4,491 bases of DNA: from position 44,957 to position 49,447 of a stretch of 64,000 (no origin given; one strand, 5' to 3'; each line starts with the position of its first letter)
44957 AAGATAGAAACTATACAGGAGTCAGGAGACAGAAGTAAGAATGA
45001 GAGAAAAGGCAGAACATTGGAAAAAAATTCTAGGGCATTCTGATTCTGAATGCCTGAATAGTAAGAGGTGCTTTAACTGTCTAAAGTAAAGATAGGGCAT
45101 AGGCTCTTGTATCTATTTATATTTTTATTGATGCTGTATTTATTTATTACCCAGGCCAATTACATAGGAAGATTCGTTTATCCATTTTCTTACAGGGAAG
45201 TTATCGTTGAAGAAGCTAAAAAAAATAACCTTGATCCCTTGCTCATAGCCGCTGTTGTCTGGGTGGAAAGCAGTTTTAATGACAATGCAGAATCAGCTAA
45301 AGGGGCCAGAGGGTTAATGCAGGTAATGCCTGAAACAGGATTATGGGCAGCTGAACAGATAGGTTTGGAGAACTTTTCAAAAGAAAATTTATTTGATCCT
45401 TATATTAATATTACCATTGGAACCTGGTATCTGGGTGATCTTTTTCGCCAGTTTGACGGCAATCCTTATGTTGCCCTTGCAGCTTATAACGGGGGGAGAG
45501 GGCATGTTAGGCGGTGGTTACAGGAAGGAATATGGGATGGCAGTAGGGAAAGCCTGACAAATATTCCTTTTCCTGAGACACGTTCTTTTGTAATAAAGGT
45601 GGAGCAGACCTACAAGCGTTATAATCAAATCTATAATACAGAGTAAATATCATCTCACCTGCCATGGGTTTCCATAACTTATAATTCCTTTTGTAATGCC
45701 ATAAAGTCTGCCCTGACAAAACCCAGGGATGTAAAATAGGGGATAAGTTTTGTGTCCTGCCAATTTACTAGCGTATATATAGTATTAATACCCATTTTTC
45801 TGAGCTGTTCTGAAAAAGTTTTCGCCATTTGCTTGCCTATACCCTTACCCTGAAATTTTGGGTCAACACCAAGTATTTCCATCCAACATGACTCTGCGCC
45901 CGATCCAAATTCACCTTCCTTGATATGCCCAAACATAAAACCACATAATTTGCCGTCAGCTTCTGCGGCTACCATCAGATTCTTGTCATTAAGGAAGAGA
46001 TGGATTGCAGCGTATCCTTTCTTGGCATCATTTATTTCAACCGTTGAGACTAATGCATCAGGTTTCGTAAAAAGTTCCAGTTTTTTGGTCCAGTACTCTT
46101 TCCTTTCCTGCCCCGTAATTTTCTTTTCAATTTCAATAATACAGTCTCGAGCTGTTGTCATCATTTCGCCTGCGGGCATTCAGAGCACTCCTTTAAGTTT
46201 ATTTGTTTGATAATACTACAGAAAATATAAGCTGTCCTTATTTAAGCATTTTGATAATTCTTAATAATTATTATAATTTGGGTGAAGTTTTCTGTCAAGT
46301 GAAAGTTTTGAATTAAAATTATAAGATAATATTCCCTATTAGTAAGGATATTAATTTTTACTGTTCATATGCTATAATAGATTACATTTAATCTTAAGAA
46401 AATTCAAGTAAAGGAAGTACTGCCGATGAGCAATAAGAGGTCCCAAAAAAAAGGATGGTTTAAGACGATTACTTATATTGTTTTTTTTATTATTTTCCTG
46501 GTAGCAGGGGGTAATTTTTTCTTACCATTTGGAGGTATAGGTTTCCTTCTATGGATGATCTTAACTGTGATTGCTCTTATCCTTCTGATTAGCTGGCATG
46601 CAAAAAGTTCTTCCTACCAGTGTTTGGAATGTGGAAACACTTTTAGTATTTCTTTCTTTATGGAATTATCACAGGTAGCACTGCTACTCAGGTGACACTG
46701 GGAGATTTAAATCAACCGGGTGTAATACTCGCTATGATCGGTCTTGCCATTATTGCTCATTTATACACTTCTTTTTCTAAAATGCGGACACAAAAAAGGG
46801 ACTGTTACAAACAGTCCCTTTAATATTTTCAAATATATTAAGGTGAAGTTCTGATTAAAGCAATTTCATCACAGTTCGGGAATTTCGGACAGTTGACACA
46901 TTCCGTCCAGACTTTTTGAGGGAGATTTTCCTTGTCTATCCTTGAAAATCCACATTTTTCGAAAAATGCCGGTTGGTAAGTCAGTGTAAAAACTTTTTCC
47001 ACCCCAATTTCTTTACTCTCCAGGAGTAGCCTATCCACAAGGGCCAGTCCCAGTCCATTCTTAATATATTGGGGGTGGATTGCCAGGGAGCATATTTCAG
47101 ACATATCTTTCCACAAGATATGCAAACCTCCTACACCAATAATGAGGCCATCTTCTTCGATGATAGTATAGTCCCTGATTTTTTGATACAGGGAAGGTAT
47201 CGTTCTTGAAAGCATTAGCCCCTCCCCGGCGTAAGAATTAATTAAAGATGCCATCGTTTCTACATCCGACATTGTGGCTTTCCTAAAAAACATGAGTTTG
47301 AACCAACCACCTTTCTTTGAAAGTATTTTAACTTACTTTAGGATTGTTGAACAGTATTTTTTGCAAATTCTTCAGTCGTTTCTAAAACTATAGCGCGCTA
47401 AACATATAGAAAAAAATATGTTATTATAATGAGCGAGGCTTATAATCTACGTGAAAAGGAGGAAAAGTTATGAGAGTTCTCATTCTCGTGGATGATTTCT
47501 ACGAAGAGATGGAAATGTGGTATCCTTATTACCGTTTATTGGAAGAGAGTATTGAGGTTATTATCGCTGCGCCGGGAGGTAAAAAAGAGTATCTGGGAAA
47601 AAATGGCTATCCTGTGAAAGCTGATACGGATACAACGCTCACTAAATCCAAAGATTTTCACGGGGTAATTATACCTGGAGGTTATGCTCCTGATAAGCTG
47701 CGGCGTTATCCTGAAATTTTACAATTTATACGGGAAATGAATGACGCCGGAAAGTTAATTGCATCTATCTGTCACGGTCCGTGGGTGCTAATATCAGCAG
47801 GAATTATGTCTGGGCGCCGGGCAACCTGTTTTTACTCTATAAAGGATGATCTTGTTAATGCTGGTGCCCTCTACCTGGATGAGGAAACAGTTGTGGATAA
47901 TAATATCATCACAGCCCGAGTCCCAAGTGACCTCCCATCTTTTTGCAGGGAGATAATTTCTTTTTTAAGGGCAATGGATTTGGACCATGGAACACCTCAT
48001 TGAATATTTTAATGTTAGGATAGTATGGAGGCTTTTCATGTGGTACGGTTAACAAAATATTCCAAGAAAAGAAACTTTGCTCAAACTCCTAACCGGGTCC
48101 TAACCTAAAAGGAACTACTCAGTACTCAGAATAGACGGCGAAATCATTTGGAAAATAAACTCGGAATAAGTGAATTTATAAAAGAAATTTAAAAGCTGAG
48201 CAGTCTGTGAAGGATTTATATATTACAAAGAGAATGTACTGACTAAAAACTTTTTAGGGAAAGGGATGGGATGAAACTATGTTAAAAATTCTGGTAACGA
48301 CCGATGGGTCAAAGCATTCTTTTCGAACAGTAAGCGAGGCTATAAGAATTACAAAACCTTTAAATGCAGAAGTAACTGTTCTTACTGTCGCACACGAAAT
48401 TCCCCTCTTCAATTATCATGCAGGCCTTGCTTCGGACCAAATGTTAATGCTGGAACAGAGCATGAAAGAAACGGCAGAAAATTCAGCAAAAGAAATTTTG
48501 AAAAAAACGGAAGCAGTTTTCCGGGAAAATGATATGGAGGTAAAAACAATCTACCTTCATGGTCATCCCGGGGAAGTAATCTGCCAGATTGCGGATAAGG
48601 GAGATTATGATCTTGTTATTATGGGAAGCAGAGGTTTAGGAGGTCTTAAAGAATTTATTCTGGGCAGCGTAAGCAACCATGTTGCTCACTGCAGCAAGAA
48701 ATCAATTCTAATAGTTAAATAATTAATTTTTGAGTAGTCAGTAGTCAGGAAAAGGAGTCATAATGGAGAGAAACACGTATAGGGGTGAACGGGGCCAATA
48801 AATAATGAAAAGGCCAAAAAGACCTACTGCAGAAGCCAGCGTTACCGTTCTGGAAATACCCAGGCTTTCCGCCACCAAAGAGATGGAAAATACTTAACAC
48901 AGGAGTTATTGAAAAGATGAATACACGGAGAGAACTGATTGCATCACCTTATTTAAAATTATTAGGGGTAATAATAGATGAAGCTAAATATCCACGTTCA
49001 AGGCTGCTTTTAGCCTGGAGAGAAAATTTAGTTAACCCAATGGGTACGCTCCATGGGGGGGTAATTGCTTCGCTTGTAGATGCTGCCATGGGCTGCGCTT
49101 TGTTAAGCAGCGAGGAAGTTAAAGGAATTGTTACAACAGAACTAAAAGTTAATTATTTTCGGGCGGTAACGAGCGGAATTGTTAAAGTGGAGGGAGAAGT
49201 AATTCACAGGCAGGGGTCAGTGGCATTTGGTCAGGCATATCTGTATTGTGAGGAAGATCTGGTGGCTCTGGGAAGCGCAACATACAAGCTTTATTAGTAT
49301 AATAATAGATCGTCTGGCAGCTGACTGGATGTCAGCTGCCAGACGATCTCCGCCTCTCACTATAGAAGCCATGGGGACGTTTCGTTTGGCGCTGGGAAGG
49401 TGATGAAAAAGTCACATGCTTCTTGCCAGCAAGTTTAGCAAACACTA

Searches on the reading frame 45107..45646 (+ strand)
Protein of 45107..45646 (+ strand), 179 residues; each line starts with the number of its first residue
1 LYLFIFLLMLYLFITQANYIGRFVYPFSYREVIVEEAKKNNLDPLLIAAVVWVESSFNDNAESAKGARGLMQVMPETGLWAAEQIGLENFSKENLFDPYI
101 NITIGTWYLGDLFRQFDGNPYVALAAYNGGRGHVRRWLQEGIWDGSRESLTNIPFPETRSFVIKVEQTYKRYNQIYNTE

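Call 74: search_protein_families(library=pfam, proteins=[window:45107-45646:+], max_evalue=0.001)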
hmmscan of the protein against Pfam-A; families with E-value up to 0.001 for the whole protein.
window:45107-45646:+ (179 aa): 1 family
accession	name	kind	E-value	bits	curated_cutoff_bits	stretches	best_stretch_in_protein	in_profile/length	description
PF01464.25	SLT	-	3.2e-32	111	21.3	1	32-140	2-107/117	Transglycosylase SLT domain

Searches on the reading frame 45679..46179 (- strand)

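Call 74: search_protein_families(library=pfam, proteins=[window:45679-46179:-], max_evalue=0.001)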
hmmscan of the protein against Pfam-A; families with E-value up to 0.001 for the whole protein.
window:45679-46179:- (166 aa): 4 families
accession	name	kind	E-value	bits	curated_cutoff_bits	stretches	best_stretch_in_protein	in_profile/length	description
PF00583.31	Acetyltransf_1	-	5.5e-12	46.4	20.7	1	61-154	27-116/116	Acetyltransferase (GNAT) family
PF13508.13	Acetyltransf_7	-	1.4e-10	41.8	27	1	68-155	4-83/84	Acetyltransferase (GNAT) domain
PF13673.13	Acetyltransf_10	-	3.1e-09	37.3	23.6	1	62-157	26-110/128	Acetyltransferase (GNAT) domain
PF08445.16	FR47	-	1.2e-05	25.7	22.1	1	100-156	24-79/86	FR47-like protein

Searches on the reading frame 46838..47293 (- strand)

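Call 74: search_protein_families(library=pfam, proteins=[window:46838-47293:-], max_evalue=0.001)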
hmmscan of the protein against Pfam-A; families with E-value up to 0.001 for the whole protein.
window:46838-47293:- (151 aa): 3 families
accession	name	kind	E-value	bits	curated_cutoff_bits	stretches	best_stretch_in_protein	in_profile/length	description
PF00583.31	Acetyltransf_1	-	1.4e-10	41.9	20.7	1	42-116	35-116/116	Acetyltransferase (GNAT) family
PF13508.13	Acetyltransf_7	-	3.4e-10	40.6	27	1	42-117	5-83/84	Acetyltransferase (GNAT) domain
PF13673.13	Acetyltransf_10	-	2e-06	28.2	23.6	1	43-122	34-113/128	Acetyltransferase (GNAT) domain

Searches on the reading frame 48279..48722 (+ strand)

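Call 74: search_protein_families(library=pfam, proteins=[window:48279-48722:+], max_evalue=0.001)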
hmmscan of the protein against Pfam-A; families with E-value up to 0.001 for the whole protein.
window:48279-48722:+ (147 aa): 1 family
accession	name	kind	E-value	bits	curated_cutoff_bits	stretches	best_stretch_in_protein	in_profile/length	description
PF00582.32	Usp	-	1e-30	107.6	24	1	3-147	4-141/141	Universal stress protein family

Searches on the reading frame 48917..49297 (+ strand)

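Call 74: search_protein_families(library=pfam, proteins=[window:48917-49297:+], max_evalue=0.001)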
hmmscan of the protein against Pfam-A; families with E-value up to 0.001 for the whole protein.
window:48917-49297:+ (126 aa): 3 families
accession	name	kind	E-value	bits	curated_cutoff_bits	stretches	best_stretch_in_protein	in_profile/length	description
PF03061.28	4HBT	-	5.2e-15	56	20.6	1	42-116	1-77/79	Thioesterase superfamily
PF14539.12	DUF4442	-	1.6e-05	25.5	25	1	9-89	12-93/132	Domain of unknown function (DUF4442)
PF13622.12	4HBT_3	-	0.00019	22.1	24.3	1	41-123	7-82/83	Acyl-CoA thioesterase N-terminal domain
